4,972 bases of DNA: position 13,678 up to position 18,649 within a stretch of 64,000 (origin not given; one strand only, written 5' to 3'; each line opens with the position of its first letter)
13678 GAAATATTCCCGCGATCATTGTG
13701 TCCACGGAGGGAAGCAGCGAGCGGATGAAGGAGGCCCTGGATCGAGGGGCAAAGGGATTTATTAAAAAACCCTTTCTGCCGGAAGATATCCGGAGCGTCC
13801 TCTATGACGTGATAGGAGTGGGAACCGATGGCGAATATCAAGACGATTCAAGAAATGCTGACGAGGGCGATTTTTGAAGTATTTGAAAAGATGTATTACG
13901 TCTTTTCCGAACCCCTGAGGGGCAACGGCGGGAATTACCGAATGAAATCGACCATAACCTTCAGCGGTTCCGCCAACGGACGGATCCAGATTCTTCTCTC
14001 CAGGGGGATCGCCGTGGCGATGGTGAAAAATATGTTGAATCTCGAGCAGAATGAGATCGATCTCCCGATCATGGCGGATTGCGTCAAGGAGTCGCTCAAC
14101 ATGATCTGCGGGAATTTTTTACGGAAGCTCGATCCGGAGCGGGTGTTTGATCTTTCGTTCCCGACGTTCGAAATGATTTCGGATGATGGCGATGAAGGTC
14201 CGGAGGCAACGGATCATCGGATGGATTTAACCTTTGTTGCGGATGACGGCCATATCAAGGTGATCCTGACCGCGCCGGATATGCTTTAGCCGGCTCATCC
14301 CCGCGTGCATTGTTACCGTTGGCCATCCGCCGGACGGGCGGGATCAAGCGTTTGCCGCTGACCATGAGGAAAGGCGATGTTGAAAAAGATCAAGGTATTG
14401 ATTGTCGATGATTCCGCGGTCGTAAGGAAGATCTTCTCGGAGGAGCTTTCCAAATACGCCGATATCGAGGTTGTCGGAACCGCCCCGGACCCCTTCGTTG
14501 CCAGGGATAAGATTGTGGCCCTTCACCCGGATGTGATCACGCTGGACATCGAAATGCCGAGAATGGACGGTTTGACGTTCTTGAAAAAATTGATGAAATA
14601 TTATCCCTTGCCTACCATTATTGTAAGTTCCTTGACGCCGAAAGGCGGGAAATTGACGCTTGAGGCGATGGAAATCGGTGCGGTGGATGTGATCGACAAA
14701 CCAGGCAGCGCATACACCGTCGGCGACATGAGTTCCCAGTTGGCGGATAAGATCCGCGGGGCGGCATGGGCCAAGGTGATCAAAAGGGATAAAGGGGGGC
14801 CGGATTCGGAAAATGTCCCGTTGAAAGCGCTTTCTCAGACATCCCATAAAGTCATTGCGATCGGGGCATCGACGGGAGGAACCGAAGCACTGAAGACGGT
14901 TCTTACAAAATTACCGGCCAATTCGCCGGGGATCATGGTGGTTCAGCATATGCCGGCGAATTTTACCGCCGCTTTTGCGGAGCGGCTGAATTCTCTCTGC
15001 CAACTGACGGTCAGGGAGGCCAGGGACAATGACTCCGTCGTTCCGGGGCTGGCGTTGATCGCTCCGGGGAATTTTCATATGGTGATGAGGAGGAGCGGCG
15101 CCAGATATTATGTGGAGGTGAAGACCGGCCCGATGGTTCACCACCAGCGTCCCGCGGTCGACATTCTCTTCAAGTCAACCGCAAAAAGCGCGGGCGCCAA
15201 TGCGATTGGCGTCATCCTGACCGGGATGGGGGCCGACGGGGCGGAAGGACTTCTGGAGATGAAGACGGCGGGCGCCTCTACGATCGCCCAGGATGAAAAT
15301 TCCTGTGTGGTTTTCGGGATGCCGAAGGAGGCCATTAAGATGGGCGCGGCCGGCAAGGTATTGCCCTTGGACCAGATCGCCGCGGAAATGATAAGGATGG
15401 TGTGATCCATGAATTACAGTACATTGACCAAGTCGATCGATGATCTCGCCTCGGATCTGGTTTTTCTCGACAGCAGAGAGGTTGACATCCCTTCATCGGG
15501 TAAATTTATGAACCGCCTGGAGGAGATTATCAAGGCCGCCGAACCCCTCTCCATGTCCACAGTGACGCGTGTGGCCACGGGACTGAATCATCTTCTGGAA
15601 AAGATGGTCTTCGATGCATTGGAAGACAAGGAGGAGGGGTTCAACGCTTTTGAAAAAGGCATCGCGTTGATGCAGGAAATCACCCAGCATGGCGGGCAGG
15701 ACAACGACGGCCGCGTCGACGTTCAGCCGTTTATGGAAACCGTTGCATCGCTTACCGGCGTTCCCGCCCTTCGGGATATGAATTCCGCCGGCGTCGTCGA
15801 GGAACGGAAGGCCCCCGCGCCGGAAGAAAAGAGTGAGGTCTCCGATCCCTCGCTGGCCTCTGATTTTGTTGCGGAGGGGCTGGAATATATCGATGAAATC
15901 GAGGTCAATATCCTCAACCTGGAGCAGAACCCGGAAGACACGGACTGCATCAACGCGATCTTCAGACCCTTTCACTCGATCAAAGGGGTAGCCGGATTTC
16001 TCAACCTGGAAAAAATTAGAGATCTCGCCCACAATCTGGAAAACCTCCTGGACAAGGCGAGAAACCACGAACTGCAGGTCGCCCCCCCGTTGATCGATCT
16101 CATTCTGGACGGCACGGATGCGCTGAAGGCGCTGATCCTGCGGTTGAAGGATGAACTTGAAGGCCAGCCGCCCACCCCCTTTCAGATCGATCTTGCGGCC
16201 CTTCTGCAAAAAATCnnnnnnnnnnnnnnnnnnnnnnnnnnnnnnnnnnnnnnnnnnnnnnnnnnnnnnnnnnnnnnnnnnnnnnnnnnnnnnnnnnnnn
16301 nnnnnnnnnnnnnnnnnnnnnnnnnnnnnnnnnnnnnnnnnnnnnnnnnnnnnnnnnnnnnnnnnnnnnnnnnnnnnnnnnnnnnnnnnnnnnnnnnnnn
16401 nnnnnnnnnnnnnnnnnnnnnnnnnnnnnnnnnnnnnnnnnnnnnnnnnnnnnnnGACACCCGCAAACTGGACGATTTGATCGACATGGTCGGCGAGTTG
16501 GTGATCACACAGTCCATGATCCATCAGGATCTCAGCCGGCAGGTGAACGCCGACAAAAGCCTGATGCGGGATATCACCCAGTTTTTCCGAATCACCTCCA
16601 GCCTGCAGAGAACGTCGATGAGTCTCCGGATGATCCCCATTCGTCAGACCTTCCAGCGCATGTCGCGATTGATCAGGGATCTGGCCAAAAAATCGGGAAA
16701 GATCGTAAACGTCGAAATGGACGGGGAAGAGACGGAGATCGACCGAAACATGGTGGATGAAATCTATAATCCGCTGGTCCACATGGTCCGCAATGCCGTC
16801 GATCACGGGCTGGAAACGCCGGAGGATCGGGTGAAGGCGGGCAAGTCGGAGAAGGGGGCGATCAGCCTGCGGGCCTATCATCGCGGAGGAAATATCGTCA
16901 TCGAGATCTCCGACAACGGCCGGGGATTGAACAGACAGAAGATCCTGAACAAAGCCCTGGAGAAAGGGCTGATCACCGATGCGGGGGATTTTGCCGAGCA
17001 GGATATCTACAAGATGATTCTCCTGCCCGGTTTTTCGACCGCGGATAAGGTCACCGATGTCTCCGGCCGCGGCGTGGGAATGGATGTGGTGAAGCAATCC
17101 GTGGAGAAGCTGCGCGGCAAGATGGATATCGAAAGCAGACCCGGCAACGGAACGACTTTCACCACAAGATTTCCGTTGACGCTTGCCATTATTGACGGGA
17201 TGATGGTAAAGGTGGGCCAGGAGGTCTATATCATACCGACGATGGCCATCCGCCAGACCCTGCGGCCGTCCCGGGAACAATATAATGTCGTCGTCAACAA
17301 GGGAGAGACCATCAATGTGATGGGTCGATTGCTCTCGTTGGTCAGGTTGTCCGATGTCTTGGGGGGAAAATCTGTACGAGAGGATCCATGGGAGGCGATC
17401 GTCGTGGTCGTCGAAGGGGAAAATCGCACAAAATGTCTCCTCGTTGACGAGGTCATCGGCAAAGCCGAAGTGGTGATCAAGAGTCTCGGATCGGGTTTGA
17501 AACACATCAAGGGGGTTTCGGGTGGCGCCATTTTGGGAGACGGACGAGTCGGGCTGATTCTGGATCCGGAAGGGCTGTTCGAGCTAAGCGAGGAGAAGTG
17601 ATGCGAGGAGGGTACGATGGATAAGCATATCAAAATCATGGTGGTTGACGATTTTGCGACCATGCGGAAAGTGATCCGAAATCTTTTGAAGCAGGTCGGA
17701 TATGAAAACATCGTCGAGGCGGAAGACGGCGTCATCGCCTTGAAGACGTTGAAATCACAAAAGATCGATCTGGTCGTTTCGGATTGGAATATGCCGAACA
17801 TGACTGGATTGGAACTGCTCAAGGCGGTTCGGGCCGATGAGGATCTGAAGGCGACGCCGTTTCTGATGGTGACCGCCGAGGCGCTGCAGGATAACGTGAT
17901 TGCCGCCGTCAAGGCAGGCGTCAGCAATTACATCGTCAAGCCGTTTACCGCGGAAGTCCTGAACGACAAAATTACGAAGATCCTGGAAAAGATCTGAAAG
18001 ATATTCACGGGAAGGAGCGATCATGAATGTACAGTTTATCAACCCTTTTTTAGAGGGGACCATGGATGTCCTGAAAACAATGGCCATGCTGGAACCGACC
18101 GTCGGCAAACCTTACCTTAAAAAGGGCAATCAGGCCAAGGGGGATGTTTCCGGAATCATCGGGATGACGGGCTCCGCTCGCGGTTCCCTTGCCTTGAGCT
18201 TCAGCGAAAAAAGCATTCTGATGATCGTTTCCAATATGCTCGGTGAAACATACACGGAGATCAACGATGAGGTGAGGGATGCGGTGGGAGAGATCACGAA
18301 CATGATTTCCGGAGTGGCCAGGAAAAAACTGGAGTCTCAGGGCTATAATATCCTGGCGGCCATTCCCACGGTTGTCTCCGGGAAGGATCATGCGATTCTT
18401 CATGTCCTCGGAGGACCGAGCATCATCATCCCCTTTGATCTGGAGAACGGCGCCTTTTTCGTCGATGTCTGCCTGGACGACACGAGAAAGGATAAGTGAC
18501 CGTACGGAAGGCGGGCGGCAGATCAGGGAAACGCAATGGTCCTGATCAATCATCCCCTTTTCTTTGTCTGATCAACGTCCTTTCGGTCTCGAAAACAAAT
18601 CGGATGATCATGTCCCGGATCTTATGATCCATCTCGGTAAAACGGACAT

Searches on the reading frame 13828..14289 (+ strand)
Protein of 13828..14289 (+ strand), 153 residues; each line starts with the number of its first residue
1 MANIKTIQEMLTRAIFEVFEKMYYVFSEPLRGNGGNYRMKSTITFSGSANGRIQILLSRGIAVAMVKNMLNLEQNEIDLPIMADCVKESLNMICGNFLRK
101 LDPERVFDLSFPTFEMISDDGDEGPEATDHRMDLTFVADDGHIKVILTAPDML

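Call 7: search_protein_families(library=pfam, proteins=[window:13828-14289:+], max_evalue=0.0001)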
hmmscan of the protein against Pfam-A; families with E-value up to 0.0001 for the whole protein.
window:13828-14289:+ (153 aa): 1 family
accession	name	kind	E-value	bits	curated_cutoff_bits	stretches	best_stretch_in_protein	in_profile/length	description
PF13690.11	CheX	-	1.5e-11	44.7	27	1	41-114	3-72/94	Chemotaxis phosphatase CheX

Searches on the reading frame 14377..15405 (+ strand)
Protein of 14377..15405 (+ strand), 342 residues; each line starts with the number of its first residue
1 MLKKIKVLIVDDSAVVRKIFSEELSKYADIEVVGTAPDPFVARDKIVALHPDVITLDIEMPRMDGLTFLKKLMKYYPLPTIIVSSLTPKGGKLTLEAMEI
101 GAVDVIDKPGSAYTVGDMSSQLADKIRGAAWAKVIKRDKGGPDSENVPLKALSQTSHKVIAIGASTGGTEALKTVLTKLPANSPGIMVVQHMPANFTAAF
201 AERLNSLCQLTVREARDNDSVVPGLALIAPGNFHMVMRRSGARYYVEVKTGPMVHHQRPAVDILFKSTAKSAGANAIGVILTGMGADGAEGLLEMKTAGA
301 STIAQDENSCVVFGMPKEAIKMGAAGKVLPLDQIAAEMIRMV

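Call 7: search_protein_families(library=pfam, proteins=[window:14377-15405:+], max_evalue=0.0001)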
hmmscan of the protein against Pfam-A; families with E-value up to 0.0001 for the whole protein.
window:14377-15405:+ (342 aa): 2 families
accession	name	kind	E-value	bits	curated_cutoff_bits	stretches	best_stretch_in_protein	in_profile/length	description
PF01339.22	CheB_methylest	-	7e-67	224.9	24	1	160-337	1-173/174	CheB methylesterase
PF00072.30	Response_reg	-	1.9e-19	70.3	30.2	1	7-110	1-101/111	Response regulator receiver domain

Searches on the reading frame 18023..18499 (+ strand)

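Call 7: search_protein_families(library=pfam, proteins=[window:18023-18499:+], max_evalue=0.0001)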
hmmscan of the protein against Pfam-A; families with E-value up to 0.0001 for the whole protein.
window:18023-18499:+ (158 aa): 1 family
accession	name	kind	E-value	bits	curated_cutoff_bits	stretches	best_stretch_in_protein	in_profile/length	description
PF13690.11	CheX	-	4.7e-28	97.5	27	1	42-138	1-93/94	Chemotaxis phosphatase CheX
